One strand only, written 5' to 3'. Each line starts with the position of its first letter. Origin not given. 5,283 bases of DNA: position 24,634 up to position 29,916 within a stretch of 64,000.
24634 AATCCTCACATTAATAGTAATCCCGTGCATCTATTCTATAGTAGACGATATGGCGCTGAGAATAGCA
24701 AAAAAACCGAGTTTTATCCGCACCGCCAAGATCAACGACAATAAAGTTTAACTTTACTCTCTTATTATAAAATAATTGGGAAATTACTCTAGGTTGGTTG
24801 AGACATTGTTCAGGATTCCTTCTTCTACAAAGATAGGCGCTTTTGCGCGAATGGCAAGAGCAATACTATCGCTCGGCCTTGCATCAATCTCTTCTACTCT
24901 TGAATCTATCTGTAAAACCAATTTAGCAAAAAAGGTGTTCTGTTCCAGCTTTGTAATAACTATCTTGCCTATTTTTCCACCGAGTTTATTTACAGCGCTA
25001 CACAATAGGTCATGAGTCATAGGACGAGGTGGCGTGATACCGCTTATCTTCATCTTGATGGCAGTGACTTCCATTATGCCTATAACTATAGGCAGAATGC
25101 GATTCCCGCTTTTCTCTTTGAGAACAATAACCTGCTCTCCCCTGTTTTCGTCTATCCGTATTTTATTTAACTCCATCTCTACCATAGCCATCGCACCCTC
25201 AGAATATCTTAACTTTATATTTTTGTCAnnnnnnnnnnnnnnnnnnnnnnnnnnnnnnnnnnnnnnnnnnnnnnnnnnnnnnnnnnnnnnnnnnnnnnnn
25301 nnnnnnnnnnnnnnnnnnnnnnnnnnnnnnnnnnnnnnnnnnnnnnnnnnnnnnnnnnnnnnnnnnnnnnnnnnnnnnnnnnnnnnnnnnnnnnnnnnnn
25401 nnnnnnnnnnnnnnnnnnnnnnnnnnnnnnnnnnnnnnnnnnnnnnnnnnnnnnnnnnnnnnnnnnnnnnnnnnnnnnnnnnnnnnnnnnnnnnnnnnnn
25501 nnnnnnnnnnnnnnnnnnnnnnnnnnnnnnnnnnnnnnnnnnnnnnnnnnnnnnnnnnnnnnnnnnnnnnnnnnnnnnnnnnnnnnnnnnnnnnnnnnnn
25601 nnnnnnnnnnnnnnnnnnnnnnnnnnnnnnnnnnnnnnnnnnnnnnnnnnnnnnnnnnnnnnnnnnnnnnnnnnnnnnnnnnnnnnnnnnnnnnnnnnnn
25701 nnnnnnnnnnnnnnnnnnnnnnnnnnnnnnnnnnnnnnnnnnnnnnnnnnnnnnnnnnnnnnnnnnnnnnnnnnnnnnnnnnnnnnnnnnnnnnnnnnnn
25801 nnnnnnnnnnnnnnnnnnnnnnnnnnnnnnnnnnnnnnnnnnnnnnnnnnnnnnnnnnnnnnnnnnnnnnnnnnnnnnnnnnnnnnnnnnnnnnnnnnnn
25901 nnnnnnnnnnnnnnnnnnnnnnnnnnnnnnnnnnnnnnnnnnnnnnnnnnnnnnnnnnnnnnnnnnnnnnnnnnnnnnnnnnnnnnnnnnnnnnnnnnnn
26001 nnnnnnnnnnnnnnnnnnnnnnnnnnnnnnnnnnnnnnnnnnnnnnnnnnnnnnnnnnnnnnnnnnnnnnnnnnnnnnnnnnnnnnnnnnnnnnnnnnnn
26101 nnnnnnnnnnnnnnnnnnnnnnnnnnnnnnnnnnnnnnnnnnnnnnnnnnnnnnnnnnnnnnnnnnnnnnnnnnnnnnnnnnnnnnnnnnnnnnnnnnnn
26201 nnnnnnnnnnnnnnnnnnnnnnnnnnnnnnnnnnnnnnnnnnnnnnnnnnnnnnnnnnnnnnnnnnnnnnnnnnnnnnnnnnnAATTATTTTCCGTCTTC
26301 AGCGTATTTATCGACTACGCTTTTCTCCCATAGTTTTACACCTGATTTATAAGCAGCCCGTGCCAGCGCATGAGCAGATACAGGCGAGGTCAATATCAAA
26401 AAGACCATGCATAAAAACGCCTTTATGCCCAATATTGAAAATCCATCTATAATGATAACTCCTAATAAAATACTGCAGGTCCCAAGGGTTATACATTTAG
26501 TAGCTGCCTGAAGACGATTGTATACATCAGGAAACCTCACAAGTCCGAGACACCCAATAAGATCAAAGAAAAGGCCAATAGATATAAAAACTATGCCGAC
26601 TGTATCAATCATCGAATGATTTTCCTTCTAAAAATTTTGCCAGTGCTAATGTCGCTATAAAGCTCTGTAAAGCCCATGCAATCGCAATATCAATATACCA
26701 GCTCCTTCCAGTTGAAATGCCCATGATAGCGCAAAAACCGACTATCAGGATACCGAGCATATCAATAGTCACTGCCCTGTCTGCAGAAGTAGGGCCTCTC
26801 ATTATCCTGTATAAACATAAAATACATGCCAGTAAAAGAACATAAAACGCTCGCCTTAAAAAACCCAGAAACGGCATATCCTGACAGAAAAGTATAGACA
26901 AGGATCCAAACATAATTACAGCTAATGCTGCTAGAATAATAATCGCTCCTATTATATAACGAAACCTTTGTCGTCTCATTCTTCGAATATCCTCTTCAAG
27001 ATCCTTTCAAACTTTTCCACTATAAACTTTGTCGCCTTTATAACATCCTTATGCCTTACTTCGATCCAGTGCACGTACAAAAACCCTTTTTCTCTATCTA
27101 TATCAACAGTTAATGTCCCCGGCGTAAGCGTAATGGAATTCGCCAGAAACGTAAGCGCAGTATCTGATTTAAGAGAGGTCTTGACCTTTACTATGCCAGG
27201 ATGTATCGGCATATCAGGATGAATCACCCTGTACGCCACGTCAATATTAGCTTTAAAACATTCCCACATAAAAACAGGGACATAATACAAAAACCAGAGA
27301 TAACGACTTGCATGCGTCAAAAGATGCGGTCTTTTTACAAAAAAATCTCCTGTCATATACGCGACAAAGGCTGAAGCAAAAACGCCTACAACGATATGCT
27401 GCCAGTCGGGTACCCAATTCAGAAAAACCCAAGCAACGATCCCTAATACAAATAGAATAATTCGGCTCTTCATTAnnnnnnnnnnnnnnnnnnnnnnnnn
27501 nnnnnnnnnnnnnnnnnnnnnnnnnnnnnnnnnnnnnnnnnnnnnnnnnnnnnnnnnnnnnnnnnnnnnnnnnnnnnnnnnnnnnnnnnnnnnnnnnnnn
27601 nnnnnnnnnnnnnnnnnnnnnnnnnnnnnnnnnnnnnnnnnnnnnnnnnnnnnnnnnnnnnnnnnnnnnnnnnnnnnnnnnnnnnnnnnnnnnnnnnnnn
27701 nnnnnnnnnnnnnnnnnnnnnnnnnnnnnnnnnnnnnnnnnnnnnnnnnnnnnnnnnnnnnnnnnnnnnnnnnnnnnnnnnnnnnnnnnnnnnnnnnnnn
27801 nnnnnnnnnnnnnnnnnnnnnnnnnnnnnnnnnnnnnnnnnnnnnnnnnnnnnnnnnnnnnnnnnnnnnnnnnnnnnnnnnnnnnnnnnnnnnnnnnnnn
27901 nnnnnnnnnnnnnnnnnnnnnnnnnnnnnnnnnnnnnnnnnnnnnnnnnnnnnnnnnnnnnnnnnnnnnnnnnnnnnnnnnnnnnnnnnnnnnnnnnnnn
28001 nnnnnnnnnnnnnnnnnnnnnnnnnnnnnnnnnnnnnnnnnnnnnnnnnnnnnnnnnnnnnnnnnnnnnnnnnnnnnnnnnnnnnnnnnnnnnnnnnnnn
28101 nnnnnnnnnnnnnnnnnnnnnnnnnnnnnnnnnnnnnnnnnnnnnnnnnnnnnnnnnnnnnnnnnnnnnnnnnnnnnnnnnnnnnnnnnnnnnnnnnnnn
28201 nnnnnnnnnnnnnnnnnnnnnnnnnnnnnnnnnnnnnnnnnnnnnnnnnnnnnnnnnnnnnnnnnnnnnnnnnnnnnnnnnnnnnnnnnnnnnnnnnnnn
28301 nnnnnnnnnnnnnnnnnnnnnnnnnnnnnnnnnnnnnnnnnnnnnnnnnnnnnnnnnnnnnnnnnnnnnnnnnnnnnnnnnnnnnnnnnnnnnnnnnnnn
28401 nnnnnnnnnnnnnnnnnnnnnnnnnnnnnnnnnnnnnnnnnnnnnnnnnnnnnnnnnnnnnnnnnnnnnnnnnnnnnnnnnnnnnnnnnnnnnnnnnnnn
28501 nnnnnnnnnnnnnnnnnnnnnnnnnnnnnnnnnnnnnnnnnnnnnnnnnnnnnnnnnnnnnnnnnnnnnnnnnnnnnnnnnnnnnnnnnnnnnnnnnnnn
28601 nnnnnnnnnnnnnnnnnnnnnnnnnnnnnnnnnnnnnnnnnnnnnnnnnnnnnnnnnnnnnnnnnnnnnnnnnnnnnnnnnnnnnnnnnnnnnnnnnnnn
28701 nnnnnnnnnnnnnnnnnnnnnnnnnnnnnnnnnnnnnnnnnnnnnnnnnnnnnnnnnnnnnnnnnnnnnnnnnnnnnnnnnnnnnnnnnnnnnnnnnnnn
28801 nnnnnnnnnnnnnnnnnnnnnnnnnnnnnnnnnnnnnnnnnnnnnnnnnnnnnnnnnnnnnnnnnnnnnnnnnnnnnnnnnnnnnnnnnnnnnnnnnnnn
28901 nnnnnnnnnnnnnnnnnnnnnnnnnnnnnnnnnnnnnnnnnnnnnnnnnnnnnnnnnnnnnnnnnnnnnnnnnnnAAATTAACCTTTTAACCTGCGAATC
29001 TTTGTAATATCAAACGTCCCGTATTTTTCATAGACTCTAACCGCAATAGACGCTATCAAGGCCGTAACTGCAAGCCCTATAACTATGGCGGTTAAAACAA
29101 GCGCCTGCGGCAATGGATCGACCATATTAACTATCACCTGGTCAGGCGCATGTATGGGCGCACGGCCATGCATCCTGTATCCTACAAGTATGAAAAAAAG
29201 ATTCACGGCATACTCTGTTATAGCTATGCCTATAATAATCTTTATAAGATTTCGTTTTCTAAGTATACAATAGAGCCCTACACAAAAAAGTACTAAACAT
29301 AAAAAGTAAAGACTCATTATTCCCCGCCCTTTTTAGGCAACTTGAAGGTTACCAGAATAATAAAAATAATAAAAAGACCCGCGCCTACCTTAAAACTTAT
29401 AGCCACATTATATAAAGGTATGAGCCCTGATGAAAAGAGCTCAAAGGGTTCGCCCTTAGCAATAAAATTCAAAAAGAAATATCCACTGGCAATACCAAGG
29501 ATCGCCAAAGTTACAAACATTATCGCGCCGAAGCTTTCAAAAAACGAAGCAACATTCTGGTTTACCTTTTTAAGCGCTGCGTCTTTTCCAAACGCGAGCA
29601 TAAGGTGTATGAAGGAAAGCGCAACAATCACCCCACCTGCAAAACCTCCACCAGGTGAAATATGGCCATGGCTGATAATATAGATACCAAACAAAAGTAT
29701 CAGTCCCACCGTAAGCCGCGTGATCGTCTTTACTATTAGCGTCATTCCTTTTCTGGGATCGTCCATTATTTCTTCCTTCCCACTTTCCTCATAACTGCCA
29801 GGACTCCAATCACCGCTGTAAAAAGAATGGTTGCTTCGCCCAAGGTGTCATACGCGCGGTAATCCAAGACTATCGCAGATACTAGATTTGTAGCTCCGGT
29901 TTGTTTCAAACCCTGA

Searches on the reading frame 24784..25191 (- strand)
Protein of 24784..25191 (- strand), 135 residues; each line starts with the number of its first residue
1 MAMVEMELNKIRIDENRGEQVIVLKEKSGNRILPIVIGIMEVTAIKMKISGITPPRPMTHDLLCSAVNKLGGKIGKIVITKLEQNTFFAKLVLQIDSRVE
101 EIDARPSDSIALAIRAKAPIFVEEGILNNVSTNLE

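Call 52: search_protein_families(library=pfam, proteins=[window:24784-25191:-], max_evalue=0.001)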
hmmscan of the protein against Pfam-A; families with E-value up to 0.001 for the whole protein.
window:24784-25191:- (135 aa): 1 family
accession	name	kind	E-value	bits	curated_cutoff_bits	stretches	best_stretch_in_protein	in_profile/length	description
PF02577.19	BFN_dom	-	2.5e-39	134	27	1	22-133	1-110/112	Bifunctional nuclease domain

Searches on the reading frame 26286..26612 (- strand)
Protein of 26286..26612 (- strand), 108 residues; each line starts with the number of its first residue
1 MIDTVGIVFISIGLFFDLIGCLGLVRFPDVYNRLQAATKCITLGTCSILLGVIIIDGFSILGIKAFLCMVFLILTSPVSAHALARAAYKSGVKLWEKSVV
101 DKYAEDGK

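Call 78: search_protein_families(library=pfam, proteins=[window:26286-26612:-], max_evalue=0.001)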
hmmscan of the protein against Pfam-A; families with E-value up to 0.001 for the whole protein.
window:26286-26612:- (108 aa): 1 family
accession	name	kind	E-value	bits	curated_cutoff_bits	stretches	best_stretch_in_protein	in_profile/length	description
PF03334.19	PhaG_MnhG_YufB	-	1.2e-27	96.4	23.4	1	9-88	1-80/80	Na+/H+ antiporter subunit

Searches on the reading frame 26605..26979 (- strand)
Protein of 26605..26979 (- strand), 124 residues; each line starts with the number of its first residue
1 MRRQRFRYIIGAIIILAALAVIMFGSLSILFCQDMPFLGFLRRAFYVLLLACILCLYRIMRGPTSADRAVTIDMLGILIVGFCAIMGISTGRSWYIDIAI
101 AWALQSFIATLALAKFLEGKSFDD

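Call 78: search_protein_families(library=pfam, proteins=[window:26605-26979:-], max_evalue=0.001)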
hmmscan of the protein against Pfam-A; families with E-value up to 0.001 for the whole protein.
window:26605-26979:- (124 aa): 1 family
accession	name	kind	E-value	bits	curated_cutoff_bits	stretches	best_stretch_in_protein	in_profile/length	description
PF04066.18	MrpF_PhaF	-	5.4e-17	62.4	23.3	1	66-118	1-53/53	Multiple resistance and pH regulation protein F (MrpF / PhaF)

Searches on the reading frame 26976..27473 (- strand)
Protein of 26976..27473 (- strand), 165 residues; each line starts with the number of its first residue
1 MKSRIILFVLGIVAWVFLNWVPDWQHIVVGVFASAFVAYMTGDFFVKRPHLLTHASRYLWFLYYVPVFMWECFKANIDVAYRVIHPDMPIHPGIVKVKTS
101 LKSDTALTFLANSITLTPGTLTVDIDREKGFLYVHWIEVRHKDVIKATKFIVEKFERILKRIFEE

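Call 78: search_protein_families(library=pfam, proteins=[window:26976-27473:-], max_evalue=0.001)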
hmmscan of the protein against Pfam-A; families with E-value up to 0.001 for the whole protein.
window:26976-27473:- (165 aa): 1 family
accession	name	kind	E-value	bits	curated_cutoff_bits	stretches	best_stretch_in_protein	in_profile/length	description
PF01899.21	MNHE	-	8.9e-46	155.7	27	1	10-162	3-145/145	Na+/H+ ion antiporter subunit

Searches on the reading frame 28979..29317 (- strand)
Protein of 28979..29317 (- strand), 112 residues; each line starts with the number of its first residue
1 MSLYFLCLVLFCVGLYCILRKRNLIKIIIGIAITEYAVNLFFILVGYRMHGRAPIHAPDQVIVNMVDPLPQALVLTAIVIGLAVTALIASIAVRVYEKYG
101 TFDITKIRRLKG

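Call 52: search_protein_families(library=pfam, proteins=[window:28979-29317:-], max_evalue=0.001)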
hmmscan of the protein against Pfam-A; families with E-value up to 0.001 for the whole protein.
window:28979-29317:- (112 aa): 1 family
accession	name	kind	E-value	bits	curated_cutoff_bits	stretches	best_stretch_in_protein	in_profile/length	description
PF00420.29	Oxidored_q2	-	7.7e-28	96.5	26.1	1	3-112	2-95/95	NADH-ubiquinone/plastoquinone oxidoreductase chain 4L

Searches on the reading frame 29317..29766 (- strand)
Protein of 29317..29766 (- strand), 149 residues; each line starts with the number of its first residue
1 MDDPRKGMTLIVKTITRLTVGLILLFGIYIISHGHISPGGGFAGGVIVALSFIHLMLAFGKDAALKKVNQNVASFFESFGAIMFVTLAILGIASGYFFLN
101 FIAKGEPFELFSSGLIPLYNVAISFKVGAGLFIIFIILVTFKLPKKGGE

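Call 52: search_protein_families(library=pfam, proteins=[window:29317-29766:-], max_evalue=0.001)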
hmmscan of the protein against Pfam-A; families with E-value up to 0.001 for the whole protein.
window:29317-29766:- (149 aa): 1 family
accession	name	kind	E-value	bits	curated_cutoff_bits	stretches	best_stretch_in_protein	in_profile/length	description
PF04039.18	MnhB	-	9.6e-25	87.7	22.5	1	11-131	1-125/127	Domain related to MnhB subunit of Na+/H+ antiporter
